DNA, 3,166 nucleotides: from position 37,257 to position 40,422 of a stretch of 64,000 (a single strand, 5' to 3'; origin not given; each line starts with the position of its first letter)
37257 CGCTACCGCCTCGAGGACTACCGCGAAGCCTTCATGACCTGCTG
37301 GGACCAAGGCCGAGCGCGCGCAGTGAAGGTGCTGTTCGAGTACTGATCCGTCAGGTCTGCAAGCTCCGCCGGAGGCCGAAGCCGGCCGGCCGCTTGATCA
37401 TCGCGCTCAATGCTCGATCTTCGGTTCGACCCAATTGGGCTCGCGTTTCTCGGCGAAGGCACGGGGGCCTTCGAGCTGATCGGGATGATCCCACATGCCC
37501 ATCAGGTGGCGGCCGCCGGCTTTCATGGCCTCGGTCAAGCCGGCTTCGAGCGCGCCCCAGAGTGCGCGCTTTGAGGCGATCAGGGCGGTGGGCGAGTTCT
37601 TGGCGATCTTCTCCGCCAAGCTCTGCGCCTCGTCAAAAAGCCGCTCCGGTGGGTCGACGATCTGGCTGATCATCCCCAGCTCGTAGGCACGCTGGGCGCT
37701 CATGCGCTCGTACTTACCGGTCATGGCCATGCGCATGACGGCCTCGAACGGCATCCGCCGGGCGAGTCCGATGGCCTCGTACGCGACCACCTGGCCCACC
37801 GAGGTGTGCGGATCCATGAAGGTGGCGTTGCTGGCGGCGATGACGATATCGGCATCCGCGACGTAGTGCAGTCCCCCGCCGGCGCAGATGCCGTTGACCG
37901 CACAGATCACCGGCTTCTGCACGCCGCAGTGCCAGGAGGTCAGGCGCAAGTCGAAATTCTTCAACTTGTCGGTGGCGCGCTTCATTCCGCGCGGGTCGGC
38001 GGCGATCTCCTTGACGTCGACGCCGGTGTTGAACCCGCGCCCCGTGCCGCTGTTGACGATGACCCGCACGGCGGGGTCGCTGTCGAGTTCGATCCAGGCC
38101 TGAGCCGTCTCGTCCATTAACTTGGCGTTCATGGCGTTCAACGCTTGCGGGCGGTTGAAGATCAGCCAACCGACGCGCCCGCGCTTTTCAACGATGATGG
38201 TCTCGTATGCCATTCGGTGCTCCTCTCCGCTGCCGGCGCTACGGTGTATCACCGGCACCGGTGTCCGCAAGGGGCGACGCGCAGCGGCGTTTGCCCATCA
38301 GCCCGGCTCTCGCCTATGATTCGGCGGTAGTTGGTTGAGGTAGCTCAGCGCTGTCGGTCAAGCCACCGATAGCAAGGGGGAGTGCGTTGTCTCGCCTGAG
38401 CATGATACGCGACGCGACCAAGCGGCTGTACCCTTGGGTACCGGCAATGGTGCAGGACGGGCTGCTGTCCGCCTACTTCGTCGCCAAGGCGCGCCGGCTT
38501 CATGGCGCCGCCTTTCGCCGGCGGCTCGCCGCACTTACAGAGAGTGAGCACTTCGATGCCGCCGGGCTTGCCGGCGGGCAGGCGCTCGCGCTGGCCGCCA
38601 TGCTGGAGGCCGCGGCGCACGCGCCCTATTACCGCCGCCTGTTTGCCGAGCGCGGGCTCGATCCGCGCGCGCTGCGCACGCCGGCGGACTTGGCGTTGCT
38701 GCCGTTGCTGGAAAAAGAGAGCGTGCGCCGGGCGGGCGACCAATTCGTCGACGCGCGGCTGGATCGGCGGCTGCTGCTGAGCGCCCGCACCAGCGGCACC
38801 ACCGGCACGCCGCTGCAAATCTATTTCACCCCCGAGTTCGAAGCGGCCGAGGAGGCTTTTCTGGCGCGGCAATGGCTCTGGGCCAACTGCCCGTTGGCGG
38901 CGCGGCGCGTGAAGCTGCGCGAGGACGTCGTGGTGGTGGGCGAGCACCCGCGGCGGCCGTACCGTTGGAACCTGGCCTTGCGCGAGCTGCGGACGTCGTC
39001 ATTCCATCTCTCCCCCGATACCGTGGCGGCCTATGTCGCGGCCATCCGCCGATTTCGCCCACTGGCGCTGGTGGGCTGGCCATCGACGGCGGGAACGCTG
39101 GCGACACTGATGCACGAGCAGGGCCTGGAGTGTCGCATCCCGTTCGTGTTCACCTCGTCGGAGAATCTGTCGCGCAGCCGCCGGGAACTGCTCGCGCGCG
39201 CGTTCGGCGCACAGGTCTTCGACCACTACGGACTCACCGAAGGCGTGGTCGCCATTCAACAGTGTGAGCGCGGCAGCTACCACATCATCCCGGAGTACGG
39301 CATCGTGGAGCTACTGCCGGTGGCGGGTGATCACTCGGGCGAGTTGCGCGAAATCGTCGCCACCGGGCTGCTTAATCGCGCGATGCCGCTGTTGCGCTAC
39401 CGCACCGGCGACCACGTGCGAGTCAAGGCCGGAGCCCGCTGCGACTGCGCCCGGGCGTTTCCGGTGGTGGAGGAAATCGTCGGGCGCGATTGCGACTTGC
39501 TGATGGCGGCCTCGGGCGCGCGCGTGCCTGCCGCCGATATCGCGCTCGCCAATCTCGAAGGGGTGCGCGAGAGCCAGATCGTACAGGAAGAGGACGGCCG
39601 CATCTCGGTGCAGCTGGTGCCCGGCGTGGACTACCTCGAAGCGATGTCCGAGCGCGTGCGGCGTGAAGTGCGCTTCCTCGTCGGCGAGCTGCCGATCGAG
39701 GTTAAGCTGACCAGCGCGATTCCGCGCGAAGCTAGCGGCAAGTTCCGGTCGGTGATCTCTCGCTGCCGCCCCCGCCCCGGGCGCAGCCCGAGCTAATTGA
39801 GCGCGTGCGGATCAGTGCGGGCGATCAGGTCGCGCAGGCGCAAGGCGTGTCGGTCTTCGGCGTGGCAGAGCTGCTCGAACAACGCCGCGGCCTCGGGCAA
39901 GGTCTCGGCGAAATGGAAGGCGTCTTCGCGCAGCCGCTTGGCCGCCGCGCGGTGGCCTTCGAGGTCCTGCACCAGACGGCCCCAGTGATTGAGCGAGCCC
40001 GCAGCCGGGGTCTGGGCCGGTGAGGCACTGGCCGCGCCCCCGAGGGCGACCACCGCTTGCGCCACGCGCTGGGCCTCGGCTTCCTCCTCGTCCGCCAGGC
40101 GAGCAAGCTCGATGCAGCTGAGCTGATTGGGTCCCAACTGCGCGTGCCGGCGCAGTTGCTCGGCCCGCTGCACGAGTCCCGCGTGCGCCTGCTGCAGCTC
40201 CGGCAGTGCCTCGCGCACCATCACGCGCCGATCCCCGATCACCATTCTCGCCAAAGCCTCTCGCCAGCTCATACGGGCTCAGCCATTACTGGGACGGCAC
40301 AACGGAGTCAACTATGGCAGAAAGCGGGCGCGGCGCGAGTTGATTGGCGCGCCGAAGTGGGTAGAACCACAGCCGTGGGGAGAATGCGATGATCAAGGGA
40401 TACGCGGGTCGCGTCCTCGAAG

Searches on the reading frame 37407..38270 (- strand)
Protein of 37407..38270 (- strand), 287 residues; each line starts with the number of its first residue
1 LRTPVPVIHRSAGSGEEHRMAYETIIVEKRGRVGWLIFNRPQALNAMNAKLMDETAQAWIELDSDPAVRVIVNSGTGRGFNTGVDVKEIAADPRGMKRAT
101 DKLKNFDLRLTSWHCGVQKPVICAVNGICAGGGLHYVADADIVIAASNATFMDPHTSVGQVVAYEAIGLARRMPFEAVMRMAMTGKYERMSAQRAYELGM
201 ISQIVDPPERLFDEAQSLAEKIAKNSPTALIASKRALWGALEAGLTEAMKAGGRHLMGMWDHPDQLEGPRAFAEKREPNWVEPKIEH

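Call 82: search_protein_families(library=pfam, proteins=[window:37407-38270:-], max_evalue=0.001)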
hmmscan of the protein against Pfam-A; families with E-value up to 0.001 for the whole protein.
window:37407-38270:- (287 aa): 2 families
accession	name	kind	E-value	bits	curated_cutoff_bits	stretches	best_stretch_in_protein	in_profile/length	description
PF00378.25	ECH_1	-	5.8e-46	157.3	27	1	33-281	6-249/251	Enoyl-CoA hydratase/isomerase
PF16113.10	ECH_2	-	2.5e-26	93.4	27.2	1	33-205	1-172/335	Enoyl-CoA hydratase/isomerase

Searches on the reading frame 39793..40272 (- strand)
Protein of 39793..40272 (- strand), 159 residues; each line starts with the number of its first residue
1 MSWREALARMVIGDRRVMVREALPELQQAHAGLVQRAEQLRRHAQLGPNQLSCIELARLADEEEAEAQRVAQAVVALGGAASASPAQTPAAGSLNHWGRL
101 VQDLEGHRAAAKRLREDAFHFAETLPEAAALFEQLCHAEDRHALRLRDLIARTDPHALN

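Call 82: search_protein_families(library=pfam, proteins=[window:39793-40272:-], max_evalue=0.001)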
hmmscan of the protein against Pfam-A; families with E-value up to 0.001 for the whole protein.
window:39793-40272:- (159 aa): 1 family
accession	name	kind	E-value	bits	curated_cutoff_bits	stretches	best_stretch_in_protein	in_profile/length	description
PF00210.30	Ferritin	-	0.00024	21.5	24.5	1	59-152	40-138/142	Ferritin-like domain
